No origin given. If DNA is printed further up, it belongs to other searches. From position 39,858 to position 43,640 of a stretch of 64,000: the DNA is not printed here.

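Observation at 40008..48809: Four-gene MoxR / MIDAS-less membrane vWA / secreted propeller-PEGA / caspase-like cluster: candidate trans-envelope NTP-dependent conflict system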

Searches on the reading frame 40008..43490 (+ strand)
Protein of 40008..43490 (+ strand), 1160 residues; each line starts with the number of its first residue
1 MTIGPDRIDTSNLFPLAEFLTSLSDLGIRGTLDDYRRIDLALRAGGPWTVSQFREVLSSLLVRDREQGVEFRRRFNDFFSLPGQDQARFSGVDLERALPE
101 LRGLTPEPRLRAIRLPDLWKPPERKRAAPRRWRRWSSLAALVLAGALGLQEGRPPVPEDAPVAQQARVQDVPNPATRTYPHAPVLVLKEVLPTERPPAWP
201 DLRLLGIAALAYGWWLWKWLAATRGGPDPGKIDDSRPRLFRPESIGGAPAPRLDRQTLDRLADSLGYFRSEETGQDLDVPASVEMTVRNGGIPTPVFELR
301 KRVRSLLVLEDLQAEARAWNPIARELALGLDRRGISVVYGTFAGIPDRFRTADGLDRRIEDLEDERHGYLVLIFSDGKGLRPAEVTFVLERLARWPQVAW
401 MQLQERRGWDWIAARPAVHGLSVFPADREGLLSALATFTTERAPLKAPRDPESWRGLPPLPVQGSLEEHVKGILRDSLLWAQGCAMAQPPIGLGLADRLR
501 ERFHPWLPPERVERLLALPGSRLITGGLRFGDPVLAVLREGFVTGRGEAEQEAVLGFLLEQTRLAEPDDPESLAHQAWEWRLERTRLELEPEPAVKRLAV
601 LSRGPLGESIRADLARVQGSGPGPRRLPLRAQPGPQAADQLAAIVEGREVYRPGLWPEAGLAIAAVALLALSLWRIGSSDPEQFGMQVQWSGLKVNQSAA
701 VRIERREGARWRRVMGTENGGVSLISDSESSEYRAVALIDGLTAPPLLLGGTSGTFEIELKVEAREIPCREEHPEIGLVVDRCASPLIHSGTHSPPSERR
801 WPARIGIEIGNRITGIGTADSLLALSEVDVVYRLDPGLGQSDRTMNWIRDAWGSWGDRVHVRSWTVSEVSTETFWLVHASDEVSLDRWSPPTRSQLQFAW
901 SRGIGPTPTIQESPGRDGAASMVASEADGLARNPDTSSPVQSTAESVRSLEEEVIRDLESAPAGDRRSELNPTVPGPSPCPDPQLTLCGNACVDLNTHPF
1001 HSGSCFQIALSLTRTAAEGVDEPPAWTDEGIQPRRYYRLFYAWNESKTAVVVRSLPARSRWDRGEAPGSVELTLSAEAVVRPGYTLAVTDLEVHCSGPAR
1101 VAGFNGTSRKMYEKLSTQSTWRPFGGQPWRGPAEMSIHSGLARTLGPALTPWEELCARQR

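Call 7: search_protein_families(library=pfam, proteins=[window:40008-43490:+], max_evalue=0.1)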
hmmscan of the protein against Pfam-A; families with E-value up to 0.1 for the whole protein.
window:40008-43490:+ (1160 aa): 0 families

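Call 8: search_protein_families(library=padloc, proteins=[window:40008-43490:+], max_evalue=0.1)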
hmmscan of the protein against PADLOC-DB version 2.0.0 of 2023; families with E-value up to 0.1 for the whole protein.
window:40008-43490:+ (1160 aa): 1 family
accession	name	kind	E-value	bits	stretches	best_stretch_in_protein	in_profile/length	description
PDLC04161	HEC-07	-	0.0074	13.2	1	1031-1058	520-547/553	-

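Call 9: search_protein_families(library=ncbifam, proteins=[window:40008-43490:+], max_evalue=0.1)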
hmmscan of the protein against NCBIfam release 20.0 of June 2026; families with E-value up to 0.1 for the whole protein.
window:40008-43490:+ (1160 aa): 1 family
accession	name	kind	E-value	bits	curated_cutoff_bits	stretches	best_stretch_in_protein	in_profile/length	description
NF041328.1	C_rich_MXAN6577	subfamily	0.031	14.2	100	1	984-1006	108-130/145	MXAN_6577-like cysteine-rich protein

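Call 25: find_homologous_proteins(query=window:40008-43487:+)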
Query window:40008-43487:+ (1160 aa): 27 proteins with E <= 0.001 among 8000 candidates.
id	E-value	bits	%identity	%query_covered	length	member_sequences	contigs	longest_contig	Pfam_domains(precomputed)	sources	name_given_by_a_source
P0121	0.0e+0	2637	100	100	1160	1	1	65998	-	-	-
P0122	0.0e+0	1410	61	99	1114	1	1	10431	-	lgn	-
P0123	0.0e+0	1098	50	99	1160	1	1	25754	-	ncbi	ncbi:MAG: hypothetical protein ABUT39_03740 [Acidobacteriota bacterium]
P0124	0.0e+0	1084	49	99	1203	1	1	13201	-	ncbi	-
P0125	0.0e+0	1068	49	99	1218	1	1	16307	-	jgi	-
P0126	3.6e-244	831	46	60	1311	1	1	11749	-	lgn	-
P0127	1.4e-231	790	44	73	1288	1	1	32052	-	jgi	jgi:hypothetical protein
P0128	2.1e-220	753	42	73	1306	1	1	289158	-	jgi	jgi:hypothetical protein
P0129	5.2e-171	589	51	38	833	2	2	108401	-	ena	-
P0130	9.7e-157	542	42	59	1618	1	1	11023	PF25168.2,PF24105.2,PF24805.2,PF25048.2,PF24017.3,PF23342.2,PF08308.18,PF23760.2,PF24817.2,PF13620.13,PF23393.3,PF23389.2,PF23609.2,PF20426.5,PF25460.2,PF00400.39,PF23414.2,PF25178.1,PF23775.2,PF25174.2,PF24814.2,PF23381.2,PF25173.2,PF23383.2,PF25171.2,PF12894.14,PF25175.2,PF24796.2,PF24780.2,PF2340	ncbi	-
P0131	4.6e-154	533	51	43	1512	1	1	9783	PF15780.12,PF03781.23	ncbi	-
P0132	1.3e-144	502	57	33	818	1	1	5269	PF03781.23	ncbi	-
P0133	9.4e-135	469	43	54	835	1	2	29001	PF03781.23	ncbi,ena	-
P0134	6.4e-126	440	37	57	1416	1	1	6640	PF03781.23,PF22544.3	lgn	-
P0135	1.8e-124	435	41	56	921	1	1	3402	PF03781.23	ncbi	-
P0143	6.4e-95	337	35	59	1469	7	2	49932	PF08308.18,PF03781.23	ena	-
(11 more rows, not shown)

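Call 30: search_solved_structures(query=A2, max_evalue=1, show_alignments=2)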
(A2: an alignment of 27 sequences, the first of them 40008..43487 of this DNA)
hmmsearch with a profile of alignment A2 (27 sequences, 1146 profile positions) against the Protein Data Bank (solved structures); distinct sequences matched with E-value up to 1: 28.
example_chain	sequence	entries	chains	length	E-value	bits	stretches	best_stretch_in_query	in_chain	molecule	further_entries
31dc_A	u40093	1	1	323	3.6e-23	85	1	930-1143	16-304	Formylglycine-generating enzyme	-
5ssy_A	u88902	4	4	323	3.8e-23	84.9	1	930-1143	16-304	Formylglycine-generating enzyme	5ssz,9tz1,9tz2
8aru_A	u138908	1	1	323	4.8e-23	84.5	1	930-1143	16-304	Formylglycine-generating enzyme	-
1y1e_X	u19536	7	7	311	6.3e-23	84.2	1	933-1143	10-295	C-alpha-formyglycine-generating enzyme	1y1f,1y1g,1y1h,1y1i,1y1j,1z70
5ssx_A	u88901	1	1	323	1.1e-22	83.4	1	930-1143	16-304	Formylglycine-generating enzyme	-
2aft_X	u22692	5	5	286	2.5e-22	82.2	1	941-1143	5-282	Sulfatase modifying factor 1 | Sulfatase-modifying factor 1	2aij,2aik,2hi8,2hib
2aii_X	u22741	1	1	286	2.7e-22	82.1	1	941-1143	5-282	Sulfatase modifying factor 1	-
2afy_X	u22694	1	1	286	5.1e-22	81.1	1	941-1143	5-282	Sulfatase modifying factor 1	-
2q17_A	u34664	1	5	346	4.6e-21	78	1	929-1144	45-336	formylglycine generating enzyme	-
6muj_A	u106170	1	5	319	4.7e-21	77.9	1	929-1144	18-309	Formylglycine-generating enzyme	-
5hha_A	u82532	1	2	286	5e-21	77.9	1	935-1144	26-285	PvdO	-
6s07_A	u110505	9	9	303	6e-21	77.6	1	938-1143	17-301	Formylglycine-generating enzyme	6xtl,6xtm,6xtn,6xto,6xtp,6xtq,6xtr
5nxl_A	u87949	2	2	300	1.2e-20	76.6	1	940-1143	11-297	Non-specific serine/threonine protein kinase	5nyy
2y3c_A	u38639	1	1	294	2.1e-18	69.2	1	958-1142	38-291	TREPONEMA DENTICOLA VARIABLE PROTEIN 1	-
1y4j_A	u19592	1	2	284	1.1e-13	53.5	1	941-1144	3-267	Sulfatase modifying factor 2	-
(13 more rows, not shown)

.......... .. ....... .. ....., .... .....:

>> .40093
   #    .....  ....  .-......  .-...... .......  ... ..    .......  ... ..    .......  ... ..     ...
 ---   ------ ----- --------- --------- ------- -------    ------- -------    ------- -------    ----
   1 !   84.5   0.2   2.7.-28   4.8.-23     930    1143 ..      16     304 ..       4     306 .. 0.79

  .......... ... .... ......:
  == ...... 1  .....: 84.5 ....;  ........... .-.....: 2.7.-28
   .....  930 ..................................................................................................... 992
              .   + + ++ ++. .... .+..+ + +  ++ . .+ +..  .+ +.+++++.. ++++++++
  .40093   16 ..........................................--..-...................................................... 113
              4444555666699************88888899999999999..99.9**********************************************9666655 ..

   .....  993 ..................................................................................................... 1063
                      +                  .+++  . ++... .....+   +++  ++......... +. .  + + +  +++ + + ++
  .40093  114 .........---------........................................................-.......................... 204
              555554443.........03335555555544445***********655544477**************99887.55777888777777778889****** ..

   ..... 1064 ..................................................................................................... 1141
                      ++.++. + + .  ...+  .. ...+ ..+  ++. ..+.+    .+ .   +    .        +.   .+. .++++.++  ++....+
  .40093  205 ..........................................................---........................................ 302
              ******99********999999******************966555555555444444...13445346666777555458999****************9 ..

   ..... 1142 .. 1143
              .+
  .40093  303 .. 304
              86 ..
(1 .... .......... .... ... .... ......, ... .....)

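Call 45: predict_structure(alignment_id=A2)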
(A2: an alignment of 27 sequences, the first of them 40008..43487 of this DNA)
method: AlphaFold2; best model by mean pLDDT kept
length: 1160 residues; sequences in the alignment: 27
mean_pLDDT: 69.3   pTM: 0.46
mean pLDDT of the five models: 69.3, 68.3, 68.2, 67.4, 66.5
residues with pLDDT >= 90: 247; 70-90: 355; 50-70: 311; < 50: 247
segments of 3 or more residues with pLDDT < 50: 1-13, 84-98, 103-135, 147-173, 195-200, 225-236, 652-656, 675-682, 869-875, 902-913, 915-975, 999-1003, 1027-1033, 1079-1090, 1102-1106
pLDDT, mean of each block of 10 residues (from residue 1): 33 62 79 71 64 84 83 83 45 45 41 36 38 51 54 33 32 66 84 51 60 68 47 53 91 93 72 66 87 75 83 92 96 93 92 89 84 91 78 89 91 89 93 84 54 83 86 95 95 96 94 93 92 94 94 98 94 92 96 94 89 80 73 90 84 50 63 48 67 65 80 73 54 83 82 76 85 87 75 54 87 69 86 78 84 83 73 50 76 66 41 36 32 33 28 32 35 55 70 59 50 59 52 54 61 61 52 52 45 53 49 52 57 55 60 62
secondary structure, 60 per line:
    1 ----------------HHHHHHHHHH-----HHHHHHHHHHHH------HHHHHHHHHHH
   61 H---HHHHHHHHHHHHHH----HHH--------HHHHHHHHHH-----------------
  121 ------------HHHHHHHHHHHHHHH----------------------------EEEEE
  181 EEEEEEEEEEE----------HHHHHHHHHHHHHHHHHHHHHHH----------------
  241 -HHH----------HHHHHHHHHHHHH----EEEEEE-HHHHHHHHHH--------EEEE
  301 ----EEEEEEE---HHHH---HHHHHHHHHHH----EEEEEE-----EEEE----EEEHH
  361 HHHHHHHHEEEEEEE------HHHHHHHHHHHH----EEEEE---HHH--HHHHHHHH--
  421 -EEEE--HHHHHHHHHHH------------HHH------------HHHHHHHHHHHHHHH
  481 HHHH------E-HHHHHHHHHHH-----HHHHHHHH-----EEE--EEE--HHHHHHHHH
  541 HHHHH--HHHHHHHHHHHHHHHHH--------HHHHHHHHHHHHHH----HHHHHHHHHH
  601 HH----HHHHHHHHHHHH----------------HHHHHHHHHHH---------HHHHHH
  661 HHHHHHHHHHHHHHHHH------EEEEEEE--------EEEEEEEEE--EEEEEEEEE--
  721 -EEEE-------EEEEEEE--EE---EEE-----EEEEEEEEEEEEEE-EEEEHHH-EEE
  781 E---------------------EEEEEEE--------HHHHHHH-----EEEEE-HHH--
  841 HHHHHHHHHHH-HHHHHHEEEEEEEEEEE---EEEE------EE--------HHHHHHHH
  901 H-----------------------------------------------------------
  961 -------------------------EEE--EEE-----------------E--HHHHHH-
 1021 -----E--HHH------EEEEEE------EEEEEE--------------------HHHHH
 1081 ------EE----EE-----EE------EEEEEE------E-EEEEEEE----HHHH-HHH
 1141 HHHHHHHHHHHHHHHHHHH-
elements in order (helices of 4 or more, strands of 3 or more residues): H17-26 H32-43 H50-61 H65-78 H94-103 H133-147 E176-191 H202-224 H255-267 E272-277 H279-288 E297-300 E305-311 H315-318 H322-332 E337-342 E348-351 E356-358 H359-368 E369-375 H382-393 E398-402 H411-418 E422-425 H428-438 H466-484 H493-503 H509-516 E522-524 E527-529 H532-545 H548-564 H573-586 H591-602 H607-618 H635-645 H655-677 E684-690 E699-707 E710-718 E722-725 E733-739 E747-749 E755-768 E770-773 E778-781 E803-809 H818-824 E830-834 H841-851 H853-858 E859-869 E873-876 H893-901 E986-988 E991-993 H1014-1019 E1038-1043 E1050-1055 H1076-1080 E1108-1113 E1122-1128 H1133-1136 H1138-1159

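Call 48: fold_search(model_id=the predicted structure, library=pdb)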
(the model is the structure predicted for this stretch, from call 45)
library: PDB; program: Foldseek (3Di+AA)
matches with E <= 10: 793; with E <= 0.001: 0
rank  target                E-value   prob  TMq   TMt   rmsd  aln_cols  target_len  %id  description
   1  9qhe_G                4.2e-03  0.99  0.10  0.37  10.2       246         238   18  NorQD complex state 2 from Jhaorihella thermophila (released 2026-03-25)
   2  2xtl_B                7.9e-03  1.00  0.06  0.14   4.0        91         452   12  Structure of the major pilus backbone protein from Streptococcus Agalactiae (released 2011-07-06)
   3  2xtl_A                1.3e-02  1.00  0.06  0.15   4.0        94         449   12  Structure of the major pilus backbone protein from Streptococcus Agalactiae (released 2011-07-06)
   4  5wb2_A                1.6e-02  0.16  0.05  0.11  28.8       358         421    8  US28 bound to engineered chemokine CX3CL1.35 and nanobodies (released 2018-06-13)
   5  7b6h                  2.7e-02  0.30  0.08  0.13  19.6       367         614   13  Drosophila melanogaster TRAPP C11 subunits region 1 to 718 (released 2021-06-09)
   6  8bz7_C                4.5e-02  0.06  0.07  0.09  36.8       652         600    8  Crystal structure of the L. monocytogenes RmlT in complex with TDP-rhamnose (released 2023-12-27)
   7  8alz_B                4.7e-02  0.09  0.08  0.06  33.1       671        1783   10  Cryo-EM structure of ASCC3 in complex with ASC1 (released 2023-03-08)
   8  7ycx_G                5.8e-02  0.06  0.05  0.06  33.3       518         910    9  The structure of INTAC-PEC complex (released 2023-03-15)
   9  2igl_A                6.1e-02  0.96  0.06  0.43   6.1       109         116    8  Crystal Structure of E. coli YEDX, a transthyretin related protein (released 2007-10-02)
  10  5wec_A                6.8e-02  0.94  0.06  0.43   4.4       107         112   10  Structure of an alternative pilotin from the type II secretion system of Vibrio cholerae (released 2018-07-11)
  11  3f2z                  8.0e-02  0.35  0.04  0.22  13.0        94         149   19  Crystal structure of the C-terminal domain of a chitobiase (BF3579) from Bacteroides fragilis, Northeast Structural Geno (released 2008-11-18)
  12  6kxu_H                9.3e-02  0.14  0.05  0.10  17.6       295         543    8  BON1 (released 2020-09-16)
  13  5wec_B                9.8e-02  0.84  0.06  0.41   4.5       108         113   10  Structure of an alternative pilotin from the type II secretion system of Vibrio cholerae (released 2018-07-11)
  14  3e8v                  1.0e-01  0.96  0.06  0.53   4.5        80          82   16  Crystal structure of a possible transglutaminase-family protein proteolytic fragment from Bacteroides fragilis (released 2008-09-02)
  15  3gra_A                1.0e-01  0.54  0.08  0.38  13.2       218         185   17  Crystal structure of AraC family transcriptional regulator from Pseudomonas putida (released 2009-04-14)
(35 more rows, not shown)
